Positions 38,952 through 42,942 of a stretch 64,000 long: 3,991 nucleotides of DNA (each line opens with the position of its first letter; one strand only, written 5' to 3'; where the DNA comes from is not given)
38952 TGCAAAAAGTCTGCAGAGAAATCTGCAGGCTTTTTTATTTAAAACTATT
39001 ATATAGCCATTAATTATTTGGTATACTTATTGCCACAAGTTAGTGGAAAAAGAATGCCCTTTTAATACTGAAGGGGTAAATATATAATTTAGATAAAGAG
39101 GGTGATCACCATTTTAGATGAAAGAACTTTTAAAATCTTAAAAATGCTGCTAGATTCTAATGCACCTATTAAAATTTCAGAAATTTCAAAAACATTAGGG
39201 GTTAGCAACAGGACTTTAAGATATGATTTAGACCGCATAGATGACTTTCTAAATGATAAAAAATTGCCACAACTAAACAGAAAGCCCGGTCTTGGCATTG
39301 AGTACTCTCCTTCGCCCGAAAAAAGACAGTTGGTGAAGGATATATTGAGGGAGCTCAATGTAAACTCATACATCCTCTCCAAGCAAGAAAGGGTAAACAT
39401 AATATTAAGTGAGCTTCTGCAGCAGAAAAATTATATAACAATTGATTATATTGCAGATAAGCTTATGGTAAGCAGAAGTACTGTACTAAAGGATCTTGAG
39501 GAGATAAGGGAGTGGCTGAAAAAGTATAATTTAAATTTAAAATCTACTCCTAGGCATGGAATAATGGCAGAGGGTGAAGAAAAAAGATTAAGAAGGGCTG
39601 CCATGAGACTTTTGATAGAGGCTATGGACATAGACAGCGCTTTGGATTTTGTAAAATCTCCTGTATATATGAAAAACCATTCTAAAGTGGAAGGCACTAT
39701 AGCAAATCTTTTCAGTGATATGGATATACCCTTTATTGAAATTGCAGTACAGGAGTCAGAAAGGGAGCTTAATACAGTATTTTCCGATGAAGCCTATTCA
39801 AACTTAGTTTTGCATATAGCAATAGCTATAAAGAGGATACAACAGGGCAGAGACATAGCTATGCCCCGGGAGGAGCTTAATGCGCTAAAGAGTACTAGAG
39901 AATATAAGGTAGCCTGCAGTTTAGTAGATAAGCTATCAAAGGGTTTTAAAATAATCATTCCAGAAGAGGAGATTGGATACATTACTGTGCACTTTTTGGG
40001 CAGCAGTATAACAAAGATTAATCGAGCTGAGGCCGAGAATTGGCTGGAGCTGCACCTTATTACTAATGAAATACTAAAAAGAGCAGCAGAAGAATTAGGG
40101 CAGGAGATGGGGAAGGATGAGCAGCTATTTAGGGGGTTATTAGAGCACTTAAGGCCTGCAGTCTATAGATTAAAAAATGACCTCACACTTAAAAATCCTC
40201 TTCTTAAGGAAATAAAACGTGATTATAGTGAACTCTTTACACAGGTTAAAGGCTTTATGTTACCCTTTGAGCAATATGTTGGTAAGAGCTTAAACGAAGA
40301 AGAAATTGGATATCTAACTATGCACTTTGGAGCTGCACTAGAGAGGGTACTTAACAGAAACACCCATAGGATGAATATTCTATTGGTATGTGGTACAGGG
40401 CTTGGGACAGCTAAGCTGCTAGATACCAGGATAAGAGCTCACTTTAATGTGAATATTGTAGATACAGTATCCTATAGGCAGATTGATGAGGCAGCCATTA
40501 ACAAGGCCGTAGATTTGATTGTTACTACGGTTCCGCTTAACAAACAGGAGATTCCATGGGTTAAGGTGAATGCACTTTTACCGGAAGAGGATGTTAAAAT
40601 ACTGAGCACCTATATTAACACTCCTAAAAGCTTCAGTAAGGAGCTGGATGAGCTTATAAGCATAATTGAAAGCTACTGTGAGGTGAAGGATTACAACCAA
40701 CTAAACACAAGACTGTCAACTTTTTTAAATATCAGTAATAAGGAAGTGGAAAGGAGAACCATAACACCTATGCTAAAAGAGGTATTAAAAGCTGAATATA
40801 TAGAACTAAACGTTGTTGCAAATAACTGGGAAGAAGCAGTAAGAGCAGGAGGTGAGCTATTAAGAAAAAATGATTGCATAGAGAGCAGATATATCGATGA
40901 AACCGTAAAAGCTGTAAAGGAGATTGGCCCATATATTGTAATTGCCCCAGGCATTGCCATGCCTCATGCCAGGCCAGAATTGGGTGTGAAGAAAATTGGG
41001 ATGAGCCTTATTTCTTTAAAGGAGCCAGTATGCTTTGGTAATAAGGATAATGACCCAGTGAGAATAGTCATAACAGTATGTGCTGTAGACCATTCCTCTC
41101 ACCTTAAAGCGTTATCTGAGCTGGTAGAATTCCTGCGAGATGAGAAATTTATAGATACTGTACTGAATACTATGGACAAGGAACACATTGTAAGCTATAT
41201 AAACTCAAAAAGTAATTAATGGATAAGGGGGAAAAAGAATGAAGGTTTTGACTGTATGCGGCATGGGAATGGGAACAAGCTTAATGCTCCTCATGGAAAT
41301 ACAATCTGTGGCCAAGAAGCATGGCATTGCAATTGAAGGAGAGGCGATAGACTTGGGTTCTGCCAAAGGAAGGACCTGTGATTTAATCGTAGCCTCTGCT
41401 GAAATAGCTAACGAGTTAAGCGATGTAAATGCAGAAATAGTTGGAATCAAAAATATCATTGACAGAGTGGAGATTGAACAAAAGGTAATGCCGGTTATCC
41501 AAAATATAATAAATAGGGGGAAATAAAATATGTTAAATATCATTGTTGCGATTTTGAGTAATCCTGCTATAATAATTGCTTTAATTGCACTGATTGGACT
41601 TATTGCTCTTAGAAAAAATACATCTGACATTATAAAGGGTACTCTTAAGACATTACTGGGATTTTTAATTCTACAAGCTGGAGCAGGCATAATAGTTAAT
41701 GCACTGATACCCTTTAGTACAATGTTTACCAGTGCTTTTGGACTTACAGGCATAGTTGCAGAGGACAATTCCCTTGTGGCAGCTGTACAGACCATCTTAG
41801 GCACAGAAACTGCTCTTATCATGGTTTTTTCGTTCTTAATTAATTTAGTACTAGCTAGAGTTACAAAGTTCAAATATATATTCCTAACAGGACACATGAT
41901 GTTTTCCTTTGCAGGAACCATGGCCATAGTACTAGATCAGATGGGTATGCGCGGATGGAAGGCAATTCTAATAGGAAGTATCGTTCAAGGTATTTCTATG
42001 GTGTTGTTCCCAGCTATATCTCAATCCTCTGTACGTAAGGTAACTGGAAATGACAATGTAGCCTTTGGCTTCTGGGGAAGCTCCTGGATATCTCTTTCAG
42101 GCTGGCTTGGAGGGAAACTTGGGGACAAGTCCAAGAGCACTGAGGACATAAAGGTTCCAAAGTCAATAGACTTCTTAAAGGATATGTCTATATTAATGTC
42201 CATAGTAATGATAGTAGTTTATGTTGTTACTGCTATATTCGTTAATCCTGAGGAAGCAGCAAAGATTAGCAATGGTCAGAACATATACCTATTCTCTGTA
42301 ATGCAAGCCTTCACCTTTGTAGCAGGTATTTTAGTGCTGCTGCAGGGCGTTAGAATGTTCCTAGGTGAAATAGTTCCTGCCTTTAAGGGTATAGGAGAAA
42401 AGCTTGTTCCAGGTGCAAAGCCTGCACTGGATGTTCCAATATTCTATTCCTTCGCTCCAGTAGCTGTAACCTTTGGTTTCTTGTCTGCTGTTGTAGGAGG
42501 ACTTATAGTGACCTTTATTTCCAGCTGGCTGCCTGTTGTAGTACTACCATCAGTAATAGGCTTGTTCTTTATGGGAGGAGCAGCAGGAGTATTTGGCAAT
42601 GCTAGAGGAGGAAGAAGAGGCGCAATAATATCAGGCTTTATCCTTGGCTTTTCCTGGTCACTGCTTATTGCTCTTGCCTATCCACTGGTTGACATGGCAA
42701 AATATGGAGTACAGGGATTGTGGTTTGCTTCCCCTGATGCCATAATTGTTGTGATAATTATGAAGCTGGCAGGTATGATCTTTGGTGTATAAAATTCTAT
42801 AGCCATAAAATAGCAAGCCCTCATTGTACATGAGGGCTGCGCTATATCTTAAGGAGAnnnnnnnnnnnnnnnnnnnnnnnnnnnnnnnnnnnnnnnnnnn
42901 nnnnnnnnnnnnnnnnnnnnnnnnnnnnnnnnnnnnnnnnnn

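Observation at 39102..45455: Ascorbate-family PTS operon with a non-canonical catabolic enzyme set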

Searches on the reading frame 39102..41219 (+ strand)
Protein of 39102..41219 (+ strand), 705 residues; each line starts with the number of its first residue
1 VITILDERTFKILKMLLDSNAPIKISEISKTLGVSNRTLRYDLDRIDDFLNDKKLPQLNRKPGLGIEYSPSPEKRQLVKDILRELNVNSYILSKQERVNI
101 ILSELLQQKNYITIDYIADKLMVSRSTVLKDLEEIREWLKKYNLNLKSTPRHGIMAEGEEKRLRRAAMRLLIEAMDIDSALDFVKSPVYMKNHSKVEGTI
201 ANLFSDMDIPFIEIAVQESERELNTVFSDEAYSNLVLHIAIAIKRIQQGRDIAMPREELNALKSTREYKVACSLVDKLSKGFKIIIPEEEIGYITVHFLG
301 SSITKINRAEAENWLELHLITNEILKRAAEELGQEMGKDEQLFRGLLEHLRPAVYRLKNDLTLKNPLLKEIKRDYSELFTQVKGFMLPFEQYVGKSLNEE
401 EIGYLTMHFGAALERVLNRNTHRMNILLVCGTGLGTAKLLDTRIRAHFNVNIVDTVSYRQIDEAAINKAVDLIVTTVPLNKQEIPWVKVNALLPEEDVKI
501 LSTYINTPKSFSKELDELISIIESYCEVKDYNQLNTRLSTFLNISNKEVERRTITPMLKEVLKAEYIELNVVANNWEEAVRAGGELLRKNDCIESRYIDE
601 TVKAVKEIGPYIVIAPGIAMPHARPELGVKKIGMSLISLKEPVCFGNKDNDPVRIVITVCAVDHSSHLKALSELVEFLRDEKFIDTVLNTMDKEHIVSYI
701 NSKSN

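Call 3: search_protein_families(library=pfam, proteins=[window:39102-41219:+])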
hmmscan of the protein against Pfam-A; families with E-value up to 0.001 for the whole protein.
window:39102-41219:+ (705 aa): 12 families
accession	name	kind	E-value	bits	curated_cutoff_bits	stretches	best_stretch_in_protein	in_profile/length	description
PF00874.25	PRD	-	1.8e-43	147.2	23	2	323-412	2-90/90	PRD domain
PF00359.27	PTS_EIIA_2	-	2.1e-33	115.8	27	1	561-702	2-143/144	Phosphoenolpyruvate-dependent sugar phosphotransferase system, EIIA 2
PF08279.18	HTH_11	-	1.5e-20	73.2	25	2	98-154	2-54/55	HTH domain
PF05043.19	Mga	-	7.9e-13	49.2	21.1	1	95-167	14-83/87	Mga helix-turn-helix domain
PF08280.17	HTH_Mga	-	1.7e-09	38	23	1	8-53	6-50/59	M protein trans-acting positive regulator (MGA) HTH domain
PF08220.18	HTH_DeoR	-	1.2e-07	31.8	21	0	102-137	5-40/57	DeoR-like helix-turn-helix domain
PF09182.16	PuR_N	-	1.5e-07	31.7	24.6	0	94-144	2-53/70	Bacterial purine repressor, N-terminal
PF13412.12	HTH_24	-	7.9e-06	25.8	21.9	0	5-41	1-36/48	Winged helix-turn-helix DNA-binding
PF02302.22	PTS_IIB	-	4.2e-05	24.5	23.6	1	425-480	1-58/90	PTS system, Lactose/Cellobiose specific IIB subunit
PF12116.14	SpoIIID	-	0.00054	20.5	27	0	96-147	6-52/82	Stage III sporulation protein D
PF04967.18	HTH_10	-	0.00064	19.9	23.1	0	21-46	22-47/53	HTH DNA binding domain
PF10668.15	Phage_terminase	-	0.001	19.2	22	0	11-59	11-58/67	Phage terminase small subunit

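Call 4: search_protein_families(library=ncbifam, proteins=[window:39102-41219:+])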
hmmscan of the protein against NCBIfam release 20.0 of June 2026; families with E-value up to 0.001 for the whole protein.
window:39102-41219:+ (705 aa): 19 families
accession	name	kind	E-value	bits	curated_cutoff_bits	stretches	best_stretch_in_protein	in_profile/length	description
NF053736.1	AcpB_EbpR_MafR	subfamily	1e-36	127.3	130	2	195-506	156-481/481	AcpB/EbpR/MafR family transcriptional regulator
NF007694.0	PRK10372.1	equivalog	2.1e-35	122.1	187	1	563-701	9-148/154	PTS ascorbate transporter subunit IIA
NF007358.0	PRK09854.1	equivalog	3.4e-26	92.1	192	1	566-698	11-142/147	PTS mannitol transporter subunit IIA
NF047357.1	antiterm_GlcT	equivalog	1.1e-25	90.6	320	1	209-409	71-269/272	glucose PTS transporter transcription antiterminator GlcT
NF046042.1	LicT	equivalog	2.2e-22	79.6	300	2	316-412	69-163/273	BglG family transcription antiterminator LicT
NF008597.0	PRK11564.1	equivalog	5.7e-18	64.9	304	1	90-476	9-392/426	stationary phase inducible protein CsiE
NF011663.0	PRK15083.1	subfamily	6.5e-14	50.9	589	1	559-703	494-637/639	PTS mannitol transporter subunit IICBA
NF007295.0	PRK09772.1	equivalog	1.1e-10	41.3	322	1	320-412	75-164/278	transcriptional antiterminator BglG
TIGR00848.1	fruA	subfamily_domain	8.6e-09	35.4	103.5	1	563-686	3-128/129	fructose PTS transporter subunit IIA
NF008145.0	PRK10896.1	equivalog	5.5e-07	29.4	221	1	558-689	10-142/161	PTS IIA-like nitrogen regulatory protein PtsN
TIGR01419.1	nitro_reg_IIA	equivalog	3.6e-06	26.9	138.7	1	615-694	59-137/145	PTS IIA-like nitrogen regulatory protein PtsN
NF007293.0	PRK09765.1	equivalog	6.4e-06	25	763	1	558-703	4-152/639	PTS 2-O-a-mannosyl-D-glycerate transporter subunit IIABC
NF008319.0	PRK11109.1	equivalog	7.8e-06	25.4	302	1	562-702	4-141/376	fused PTS fructose transporter subunit IIA/HPr protein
NF053704.1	TransRegCcpNBacil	equivalog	1.6e-05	24.4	260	0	97-210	6-106/208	transcriptional regulator CcpN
NF041397.1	TranRegGlpR_Halo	equivalog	0.00022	21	300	0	103-137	11-45/253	HTH-type transcriptional regulator GlpR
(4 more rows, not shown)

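Call 69: find_related_loci(query=window:39102-41219:+, collection=metagenome_contigs, flank=6000)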
Query window:39102-41219:+ (705 aa) in metagenome_contigs; peptide patterns used: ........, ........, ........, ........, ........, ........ (x = any residue, [..] = any of these).
89 stretches matched a pattern, but none encodes a relative of the query by tblastn (E <= 1e-3).

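Call 71: find_related_loci(query=A2, collection=metagenome_contigs, flank=6500)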
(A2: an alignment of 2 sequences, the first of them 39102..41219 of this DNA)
Query A2 (705 aa) in metagenome_contigs; peptide patterns used: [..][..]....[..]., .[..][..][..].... (x = any residue, [..] = any of these).
600 stretches matched a pattern (row limit reached: there are more); 2 encode a relative of the query (tblastn E <= 1e-3); 2 distinct loci.
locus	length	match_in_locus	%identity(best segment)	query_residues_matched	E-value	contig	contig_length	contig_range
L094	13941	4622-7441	27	6-698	1e-63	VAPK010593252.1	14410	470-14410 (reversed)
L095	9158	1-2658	26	61-698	1e-53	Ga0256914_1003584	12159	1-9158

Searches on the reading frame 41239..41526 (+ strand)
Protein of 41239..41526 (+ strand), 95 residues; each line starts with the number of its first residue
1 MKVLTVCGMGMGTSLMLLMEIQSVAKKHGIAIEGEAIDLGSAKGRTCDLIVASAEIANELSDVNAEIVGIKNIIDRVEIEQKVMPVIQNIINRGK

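Call 3: search_protein_families(library=pfam, proteins=[window:41239-41526:+])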
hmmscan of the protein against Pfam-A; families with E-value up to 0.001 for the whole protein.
window:41239-41526:+ (95 aa): 1 family
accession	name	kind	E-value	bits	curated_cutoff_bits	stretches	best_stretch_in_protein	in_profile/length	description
PF02302.22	PTS_IIB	-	5.9e-16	59.3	23.6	1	2-82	1-87/90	PTS system, Lactose/Cellobiose specific IIB subunit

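Call 4: search_protein_families(library=ncbifam, proteins=[window:41239-41526:+])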
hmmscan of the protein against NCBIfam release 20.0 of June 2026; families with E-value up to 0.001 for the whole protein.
window:41239-41526:+ (95 aa): 4 families
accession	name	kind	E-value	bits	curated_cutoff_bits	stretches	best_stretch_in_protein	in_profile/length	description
NF007094.0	PRK09548.1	equivalog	3.6e-12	45.5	687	1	2-89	504-594/598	PTS ascorbate-specific subunit IIBC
NF007586.0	PRK10222.1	equivalog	3.3e-09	36.6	138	1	2-89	4-94/101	PTS ascorbate transporter subunit IIB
NF007796.0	PRK10499.1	equivalog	0.00048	20.5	157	1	3-67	6-71/106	PTS sugar transporter subunit IIB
TIGR00853.1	pts-lac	subfamily_domain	0.00086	19.3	110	1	2-65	46-110/140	lactose/cellobiose PTS transporter subunit IIB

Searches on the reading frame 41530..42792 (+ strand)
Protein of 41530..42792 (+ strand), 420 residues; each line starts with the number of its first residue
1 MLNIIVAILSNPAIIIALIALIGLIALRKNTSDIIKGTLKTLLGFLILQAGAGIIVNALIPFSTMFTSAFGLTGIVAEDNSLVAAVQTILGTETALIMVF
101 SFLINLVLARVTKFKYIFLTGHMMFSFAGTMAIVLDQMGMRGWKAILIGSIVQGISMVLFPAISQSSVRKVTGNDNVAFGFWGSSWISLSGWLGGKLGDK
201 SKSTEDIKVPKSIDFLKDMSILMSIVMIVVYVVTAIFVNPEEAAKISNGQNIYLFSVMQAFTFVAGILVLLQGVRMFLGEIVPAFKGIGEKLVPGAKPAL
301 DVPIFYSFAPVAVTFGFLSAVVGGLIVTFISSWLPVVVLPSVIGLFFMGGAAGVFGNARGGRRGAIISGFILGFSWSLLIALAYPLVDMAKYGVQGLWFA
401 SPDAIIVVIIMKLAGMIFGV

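Call 3: search_protein_families(library=pfam, proteins=[window:41530-42792:+])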
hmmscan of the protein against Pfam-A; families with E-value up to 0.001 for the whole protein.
window:41530-42792:+ (420 aa): 1 family
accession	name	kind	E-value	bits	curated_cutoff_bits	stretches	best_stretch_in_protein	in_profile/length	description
PF03611.19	EIIC-GAT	-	9.9e-122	407.2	24.2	1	8-399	2-391/394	PTS system sugar-specific permease component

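Call 4: search_protein_families(library=ncbifam, proteins=[window:41530-42792:+])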
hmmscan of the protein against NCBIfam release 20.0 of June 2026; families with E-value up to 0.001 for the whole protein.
window:41530-42792:+ (420 aa): 7 families
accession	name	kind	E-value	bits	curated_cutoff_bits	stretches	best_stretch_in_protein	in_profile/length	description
NF009553.0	PRK12997.1-5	subfamily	4.6e-154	513.3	423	1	1-418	4-422/426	PTS sugar transporter subunit IIC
NF006919.1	PRK09410.1-1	equivalog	1.1e-137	459.2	380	1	4-413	3-412/415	PTS ascorbate transporter subunit IIC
NF009551.0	PRK12997.1-3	equivalog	1.3e-107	360.7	657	1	4-412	7-414/433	PTS sugar transporter subunit IIC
NF009549.0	PRK12996.1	equivalog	8.6e-107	357.7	890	1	2-409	7-414/463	PTS ascorbate transporter subunit IIC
NF007094.0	PRK09548.1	equivalog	3.1e-86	290.1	687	1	2-386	9-408/598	PTS ascorbate-specific subunit IIBC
NF009550.0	PRK12997.1-1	equivalog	2.5e-42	145.2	583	1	2-395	12-415/447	PTS sugar transporter subunit IIC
NF009552.0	PRK12997.1-4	equivalog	1.2e-32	113.5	921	1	7-390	14-419/477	PTS sugar transporter subunit IIC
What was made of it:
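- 41530..42792 (+): PTS EIIC permease of the ascorbate/galactitol (EIIC-GAT, SgaT/UlaA) family, 420 aa. calls 3 and 4 (NF009553 513 bits, above its cut-off of 423; NF006919 'ascorbate IIC' 459 bits, above 380)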

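Call 64: list_cluster_members(proteins=[P0001, window:41530-42792:+])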
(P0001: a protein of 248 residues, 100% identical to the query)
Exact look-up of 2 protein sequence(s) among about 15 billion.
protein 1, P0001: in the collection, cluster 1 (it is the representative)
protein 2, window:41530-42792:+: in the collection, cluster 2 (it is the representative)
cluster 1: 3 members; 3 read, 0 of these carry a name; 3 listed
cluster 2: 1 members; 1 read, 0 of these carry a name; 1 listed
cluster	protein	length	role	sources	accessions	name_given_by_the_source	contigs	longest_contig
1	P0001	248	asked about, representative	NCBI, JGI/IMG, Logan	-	-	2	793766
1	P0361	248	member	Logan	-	-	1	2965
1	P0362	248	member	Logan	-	-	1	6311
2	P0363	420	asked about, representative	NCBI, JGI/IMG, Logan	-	-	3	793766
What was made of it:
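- Tried and rejected: No names were attached (call 64).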
